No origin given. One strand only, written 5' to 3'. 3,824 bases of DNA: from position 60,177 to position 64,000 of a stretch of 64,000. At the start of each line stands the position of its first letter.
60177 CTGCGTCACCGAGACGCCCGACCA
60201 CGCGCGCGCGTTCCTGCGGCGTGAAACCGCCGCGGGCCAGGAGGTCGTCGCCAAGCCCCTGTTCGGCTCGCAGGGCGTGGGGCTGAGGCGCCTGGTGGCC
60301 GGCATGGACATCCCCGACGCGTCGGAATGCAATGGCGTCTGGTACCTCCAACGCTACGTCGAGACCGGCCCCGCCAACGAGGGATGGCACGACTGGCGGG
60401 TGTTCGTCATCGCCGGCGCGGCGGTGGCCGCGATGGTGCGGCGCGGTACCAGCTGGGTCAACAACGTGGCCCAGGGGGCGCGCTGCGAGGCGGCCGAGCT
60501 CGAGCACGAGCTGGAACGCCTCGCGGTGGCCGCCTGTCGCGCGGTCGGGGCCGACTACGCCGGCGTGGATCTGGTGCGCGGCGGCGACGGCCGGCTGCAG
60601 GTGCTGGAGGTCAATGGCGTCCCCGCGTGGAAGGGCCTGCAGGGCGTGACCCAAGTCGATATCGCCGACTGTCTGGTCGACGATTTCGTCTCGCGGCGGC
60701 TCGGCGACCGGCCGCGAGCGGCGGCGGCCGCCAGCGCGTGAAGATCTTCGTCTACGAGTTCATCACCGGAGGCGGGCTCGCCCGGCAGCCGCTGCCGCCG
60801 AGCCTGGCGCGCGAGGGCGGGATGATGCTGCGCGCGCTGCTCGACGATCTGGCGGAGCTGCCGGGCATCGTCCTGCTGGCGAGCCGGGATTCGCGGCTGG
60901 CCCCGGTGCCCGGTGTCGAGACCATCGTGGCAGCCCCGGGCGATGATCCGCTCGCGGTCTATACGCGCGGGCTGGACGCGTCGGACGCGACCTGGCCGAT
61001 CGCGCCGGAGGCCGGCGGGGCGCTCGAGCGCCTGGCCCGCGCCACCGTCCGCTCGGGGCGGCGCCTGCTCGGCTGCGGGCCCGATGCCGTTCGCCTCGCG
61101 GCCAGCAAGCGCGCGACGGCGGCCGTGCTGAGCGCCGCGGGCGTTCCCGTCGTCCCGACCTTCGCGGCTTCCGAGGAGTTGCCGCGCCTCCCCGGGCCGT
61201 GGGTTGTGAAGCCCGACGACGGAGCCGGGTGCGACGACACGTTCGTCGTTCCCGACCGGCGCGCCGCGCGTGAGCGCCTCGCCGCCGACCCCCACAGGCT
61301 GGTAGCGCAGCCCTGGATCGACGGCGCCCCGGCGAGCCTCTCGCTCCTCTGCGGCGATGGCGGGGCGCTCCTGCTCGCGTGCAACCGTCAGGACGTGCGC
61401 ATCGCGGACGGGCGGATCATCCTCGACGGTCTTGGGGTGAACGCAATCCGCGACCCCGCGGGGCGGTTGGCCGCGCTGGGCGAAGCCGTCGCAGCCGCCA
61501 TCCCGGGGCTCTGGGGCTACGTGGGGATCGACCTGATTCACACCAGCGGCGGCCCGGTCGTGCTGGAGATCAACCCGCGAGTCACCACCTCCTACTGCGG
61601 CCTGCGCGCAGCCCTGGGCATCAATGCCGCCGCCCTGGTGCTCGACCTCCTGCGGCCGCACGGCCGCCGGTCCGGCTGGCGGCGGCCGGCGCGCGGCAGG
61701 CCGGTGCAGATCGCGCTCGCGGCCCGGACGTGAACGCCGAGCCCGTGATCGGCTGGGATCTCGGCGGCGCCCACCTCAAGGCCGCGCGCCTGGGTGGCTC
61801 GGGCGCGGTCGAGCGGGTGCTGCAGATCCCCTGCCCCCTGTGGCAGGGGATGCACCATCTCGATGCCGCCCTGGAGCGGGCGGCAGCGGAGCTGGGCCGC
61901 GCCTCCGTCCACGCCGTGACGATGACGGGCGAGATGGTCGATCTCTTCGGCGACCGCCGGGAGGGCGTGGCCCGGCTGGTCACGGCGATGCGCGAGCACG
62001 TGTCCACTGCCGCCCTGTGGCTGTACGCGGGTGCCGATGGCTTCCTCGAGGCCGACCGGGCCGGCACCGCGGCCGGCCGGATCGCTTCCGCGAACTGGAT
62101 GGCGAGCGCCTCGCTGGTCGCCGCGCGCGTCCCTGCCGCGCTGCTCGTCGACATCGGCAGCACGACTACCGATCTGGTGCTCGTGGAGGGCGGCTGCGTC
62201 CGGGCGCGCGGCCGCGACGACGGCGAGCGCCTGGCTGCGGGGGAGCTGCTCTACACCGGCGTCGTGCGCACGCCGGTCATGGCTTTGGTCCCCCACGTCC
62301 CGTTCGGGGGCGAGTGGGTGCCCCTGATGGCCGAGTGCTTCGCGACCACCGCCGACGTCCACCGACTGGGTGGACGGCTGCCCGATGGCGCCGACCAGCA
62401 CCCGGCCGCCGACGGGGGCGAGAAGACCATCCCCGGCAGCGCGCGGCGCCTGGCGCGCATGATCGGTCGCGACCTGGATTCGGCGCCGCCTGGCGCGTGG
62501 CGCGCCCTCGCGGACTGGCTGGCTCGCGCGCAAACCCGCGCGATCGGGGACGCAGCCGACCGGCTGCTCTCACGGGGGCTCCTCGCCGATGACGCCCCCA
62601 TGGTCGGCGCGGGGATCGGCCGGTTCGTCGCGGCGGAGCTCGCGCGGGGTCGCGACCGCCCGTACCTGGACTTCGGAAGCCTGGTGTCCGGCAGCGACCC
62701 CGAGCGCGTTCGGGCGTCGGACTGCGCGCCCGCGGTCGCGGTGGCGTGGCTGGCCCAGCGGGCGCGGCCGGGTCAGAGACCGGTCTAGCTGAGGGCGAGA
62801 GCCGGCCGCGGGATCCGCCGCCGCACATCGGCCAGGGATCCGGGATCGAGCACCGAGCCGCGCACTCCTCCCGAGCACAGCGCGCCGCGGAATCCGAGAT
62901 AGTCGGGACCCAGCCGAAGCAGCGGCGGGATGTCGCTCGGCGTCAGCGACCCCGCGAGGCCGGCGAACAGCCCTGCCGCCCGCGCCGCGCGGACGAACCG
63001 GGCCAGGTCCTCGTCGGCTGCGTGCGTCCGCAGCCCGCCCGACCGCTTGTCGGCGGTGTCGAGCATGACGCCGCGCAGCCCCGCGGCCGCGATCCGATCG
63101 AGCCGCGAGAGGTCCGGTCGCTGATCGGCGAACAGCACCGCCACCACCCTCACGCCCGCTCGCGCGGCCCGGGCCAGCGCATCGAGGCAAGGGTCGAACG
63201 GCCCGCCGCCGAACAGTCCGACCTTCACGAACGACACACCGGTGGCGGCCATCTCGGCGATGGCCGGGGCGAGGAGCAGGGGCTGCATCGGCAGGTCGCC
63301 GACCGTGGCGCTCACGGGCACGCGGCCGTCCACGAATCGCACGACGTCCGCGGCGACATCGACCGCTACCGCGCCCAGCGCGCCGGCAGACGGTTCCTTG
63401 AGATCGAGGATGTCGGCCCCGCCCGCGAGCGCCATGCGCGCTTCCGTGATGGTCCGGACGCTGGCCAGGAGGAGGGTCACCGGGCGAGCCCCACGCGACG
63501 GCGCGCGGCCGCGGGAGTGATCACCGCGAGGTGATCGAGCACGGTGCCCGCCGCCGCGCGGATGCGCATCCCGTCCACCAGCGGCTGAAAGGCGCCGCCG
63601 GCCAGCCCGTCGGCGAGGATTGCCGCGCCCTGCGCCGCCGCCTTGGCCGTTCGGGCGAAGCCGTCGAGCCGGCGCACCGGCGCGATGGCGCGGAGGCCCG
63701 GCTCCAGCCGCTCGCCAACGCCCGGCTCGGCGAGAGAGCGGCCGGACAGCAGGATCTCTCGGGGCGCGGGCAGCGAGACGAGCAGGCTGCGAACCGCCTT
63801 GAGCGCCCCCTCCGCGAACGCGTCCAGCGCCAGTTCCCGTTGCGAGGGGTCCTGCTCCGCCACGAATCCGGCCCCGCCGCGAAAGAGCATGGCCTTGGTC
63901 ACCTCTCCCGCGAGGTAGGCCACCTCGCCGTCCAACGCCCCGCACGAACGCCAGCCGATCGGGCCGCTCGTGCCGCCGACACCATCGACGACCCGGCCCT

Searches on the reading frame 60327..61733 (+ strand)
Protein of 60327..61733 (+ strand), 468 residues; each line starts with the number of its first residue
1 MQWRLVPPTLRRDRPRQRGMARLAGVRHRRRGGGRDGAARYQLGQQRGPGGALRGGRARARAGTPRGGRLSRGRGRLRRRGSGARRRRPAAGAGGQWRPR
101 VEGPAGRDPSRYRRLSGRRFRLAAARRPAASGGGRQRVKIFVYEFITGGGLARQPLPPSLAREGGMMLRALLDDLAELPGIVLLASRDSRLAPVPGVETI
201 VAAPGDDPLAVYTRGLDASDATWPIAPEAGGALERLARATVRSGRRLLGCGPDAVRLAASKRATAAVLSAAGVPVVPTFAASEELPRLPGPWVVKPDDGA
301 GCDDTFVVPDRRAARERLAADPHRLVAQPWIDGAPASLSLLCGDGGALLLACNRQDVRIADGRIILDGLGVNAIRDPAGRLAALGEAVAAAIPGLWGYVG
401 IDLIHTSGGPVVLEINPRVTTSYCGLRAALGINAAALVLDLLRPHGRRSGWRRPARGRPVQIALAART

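Call 31: search_protein_families(library=pfam, proteins=[window:60327-61733:+])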
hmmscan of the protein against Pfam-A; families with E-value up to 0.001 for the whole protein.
window:60327-61733:+ (468 aa): 2 families
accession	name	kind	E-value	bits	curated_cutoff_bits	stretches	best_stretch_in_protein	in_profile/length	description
PF02655.19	ATP-grasp_3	-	5.4e-32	111.5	23.2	1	258-422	1-160/160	ATP-grasp domain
PF18301.6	preATP-grasp_3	-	4e-15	56.2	26.3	1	184-255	4-76/76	pre ATP-grasp 3 domain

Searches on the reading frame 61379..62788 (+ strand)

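Call 31: search_protein_families(library=pfam, proteins=[window:61379-62788:+])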
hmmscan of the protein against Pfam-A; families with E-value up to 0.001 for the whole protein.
window:61379-62788:+ (469 aa): 1 family
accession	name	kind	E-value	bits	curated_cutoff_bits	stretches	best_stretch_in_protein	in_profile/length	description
PF01968.24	Hydantoinase_A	-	1.6e-08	34.6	22.9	1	178-424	3-262/291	Hydantoinase/oxoprolinase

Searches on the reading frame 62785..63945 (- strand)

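Call 31: search_protein_families(library=pfam, proteins=[window:62785-63945:-])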
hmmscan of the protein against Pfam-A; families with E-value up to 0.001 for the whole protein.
window:62785-63945:- (386 aa): 1 family
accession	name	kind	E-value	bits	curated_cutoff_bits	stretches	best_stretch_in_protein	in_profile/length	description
PF04476.19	4HFCP_synth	-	1.4e-67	228.2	22.4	1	159-373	1-226/228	4-HFC-P synthase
